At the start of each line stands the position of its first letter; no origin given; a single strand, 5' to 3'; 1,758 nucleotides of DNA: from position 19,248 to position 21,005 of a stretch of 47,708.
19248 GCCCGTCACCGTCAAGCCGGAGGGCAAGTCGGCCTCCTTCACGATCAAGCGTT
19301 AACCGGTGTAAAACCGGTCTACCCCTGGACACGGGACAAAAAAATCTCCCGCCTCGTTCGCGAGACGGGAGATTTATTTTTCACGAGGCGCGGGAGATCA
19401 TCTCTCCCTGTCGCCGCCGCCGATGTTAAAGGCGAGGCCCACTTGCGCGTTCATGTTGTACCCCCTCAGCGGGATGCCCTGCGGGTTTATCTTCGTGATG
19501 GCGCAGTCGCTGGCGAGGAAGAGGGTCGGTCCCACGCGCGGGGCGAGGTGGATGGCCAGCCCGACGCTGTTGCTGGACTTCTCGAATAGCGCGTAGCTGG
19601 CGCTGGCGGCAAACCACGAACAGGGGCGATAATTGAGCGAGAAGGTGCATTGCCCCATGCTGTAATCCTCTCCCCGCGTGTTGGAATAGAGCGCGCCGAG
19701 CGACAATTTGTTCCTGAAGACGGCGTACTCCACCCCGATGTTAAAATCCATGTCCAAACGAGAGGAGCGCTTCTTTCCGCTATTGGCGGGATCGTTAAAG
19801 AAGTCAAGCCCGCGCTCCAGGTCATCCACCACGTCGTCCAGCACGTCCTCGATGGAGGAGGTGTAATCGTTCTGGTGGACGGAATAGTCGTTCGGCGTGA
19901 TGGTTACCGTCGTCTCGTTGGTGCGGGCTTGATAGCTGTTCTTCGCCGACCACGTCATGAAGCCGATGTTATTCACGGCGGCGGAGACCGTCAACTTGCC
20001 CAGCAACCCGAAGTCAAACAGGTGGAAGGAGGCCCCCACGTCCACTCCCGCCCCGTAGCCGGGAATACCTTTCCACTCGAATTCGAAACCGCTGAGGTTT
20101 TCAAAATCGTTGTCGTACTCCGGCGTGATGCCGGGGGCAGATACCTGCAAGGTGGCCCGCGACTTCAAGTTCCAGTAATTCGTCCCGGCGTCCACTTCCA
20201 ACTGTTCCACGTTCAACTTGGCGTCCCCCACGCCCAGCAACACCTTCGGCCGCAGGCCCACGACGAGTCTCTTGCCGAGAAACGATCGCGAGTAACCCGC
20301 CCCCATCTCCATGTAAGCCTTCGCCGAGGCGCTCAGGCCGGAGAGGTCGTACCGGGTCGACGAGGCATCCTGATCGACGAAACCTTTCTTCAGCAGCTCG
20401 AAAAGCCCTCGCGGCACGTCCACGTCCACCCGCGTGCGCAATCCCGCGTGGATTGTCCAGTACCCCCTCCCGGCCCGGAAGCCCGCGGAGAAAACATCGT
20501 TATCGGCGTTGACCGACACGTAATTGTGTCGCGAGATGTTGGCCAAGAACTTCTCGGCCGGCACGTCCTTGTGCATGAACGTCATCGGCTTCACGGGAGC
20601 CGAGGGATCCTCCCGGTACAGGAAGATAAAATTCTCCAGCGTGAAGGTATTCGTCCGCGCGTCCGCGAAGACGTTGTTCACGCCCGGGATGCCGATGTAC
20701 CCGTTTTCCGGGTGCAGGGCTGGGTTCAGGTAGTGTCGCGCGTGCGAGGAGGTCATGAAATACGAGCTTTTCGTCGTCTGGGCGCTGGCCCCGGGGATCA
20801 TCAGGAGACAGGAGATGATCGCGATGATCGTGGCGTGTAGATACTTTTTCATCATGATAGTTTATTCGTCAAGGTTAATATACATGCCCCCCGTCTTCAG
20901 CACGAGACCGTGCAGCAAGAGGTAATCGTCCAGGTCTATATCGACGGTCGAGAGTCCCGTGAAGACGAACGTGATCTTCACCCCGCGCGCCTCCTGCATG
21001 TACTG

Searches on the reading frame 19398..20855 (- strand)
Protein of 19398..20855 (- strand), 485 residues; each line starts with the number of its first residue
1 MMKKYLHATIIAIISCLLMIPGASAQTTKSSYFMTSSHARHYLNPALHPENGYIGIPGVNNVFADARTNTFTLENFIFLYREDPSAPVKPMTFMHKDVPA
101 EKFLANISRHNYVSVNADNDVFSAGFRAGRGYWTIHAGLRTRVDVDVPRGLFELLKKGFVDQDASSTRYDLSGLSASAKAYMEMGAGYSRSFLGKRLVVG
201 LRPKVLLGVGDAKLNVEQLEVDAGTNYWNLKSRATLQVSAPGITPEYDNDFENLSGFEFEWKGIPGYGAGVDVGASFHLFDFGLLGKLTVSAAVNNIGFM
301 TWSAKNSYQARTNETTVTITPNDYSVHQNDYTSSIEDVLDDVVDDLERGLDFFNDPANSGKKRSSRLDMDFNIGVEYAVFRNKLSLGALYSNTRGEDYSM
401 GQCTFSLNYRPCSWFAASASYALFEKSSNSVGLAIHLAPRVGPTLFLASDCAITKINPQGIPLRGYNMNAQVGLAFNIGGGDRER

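Call 49: search_protein_families(library=pfam, proteins=[window:19398-20855:-], max_evalue=0.00001)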
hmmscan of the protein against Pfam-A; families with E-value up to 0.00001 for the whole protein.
window:19398-20855:- (485 aa): 1 family
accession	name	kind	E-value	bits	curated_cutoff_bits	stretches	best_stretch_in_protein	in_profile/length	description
PF18990.6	DUF5723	-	1.5e-84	285.3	26.8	1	45-450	1-376/376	Family of unknown function (DUF5723)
